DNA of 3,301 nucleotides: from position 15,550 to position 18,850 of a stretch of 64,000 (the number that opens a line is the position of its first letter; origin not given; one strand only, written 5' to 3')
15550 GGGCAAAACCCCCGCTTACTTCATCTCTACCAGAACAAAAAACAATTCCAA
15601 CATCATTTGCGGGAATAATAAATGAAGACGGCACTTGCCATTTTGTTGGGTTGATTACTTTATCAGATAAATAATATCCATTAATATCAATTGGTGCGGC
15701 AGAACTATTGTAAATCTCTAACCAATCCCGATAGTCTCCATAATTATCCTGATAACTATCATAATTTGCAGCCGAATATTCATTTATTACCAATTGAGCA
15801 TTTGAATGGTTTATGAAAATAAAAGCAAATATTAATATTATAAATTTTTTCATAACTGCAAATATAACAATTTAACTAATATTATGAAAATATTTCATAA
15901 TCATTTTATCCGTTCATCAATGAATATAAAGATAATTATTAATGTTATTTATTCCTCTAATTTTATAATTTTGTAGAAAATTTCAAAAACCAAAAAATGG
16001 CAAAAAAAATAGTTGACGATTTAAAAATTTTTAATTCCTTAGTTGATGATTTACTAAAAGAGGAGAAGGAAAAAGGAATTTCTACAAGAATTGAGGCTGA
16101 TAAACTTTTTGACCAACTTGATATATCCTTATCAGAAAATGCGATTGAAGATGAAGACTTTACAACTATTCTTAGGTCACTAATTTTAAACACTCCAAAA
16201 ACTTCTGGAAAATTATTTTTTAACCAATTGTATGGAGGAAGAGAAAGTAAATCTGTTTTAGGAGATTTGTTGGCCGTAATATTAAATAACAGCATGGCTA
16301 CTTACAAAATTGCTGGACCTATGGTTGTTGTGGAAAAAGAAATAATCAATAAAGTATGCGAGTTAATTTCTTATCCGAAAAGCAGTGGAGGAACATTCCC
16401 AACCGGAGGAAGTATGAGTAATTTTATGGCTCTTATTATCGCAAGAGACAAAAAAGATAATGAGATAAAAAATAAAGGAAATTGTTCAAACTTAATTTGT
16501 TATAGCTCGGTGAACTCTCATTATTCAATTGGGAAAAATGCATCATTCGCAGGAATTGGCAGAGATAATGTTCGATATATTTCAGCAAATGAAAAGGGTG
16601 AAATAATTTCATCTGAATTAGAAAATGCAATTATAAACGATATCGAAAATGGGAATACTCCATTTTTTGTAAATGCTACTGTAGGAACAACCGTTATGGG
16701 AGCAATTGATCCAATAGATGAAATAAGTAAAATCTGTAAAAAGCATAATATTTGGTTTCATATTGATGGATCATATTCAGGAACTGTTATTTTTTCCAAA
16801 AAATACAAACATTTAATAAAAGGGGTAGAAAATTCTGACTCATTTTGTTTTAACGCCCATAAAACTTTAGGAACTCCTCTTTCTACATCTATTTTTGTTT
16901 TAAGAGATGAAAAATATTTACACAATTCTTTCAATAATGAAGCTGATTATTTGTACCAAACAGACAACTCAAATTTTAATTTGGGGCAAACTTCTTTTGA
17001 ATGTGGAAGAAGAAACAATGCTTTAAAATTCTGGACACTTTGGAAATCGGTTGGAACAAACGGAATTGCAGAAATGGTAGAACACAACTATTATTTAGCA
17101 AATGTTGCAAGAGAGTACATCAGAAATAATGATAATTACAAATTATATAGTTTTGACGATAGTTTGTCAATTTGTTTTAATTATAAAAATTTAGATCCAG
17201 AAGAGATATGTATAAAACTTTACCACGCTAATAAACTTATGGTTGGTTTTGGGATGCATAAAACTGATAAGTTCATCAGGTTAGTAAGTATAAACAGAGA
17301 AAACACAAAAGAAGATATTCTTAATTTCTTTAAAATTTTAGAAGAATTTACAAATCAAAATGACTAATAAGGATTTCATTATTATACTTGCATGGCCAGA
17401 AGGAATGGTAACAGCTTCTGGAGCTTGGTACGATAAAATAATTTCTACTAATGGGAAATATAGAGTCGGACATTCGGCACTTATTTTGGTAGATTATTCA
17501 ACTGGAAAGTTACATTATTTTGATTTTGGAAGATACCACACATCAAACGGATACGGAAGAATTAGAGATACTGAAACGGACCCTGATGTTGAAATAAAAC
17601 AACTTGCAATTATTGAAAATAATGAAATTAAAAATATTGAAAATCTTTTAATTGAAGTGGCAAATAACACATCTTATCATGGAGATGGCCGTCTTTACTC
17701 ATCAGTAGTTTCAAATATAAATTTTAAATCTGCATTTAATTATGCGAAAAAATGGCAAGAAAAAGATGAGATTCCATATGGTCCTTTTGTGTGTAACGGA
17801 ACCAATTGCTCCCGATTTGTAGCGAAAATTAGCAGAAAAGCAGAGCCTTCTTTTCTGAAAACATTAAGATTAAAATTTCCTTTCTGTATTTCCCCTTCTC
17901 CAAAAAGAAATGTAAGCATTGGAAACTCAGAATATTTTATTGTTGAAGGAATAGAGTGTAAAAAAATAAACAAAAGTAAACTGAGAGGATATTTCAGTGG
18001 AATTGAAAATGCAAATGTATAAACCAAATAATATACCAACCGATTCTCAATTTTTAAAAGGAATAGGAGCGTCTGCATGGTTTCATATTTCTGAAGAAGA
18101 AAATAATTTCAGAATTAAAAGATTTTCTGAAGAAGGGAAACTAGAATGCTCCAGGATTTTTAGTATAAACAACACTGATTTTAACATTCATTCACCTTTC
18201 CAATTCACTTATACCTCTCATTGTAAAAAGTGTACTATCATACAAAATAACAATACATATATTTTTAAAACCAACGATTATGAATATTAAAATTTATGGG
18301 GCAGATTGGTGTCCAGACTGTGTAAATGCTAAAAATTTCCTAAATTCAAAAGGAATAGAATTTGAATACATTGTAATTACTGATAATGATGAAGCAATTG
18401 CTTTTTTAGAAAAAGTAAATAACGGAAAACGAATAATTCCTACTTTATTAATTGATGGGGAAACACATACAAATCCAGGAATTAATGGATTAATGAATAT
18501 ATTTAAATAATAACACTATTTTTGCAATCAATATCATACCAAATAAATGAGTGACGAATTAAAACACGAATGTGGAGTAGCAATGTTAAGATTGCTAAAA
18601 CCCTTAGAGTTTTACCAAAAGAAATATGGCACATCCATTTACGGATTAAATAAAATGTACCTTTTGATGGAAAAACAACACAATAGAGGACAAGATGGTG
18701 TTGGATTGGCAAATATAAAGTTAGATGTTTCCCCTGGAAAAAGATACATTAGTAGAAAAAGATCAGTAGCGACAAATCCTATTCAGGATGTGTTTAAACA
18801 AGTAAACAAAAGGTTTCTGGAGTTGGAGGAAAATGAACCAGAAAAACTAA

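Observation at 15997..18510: Four-gene translationally coupled operon: PLP decarboxylase, permuted-papain-like thiol protein, 94-aa unknown, CPDC glutaredoxin-like protein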

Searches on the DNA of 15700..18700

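Call 74: search_rna_families(source=window, start=15700, end=18700, threshold=evalue, max_evalue=1)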
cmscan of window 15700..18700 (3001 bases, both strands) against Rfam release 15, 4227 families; matches with E-value up to 1: 1.
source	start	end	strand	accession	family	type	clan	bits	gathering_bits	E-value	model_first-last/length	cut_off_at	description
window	18448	18540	+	RF01181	snR77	Gene; snRNA; snoRNA; CD-box;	CL00057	25.7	50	0.91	1-83/83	no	Small nucleolar RNA snR77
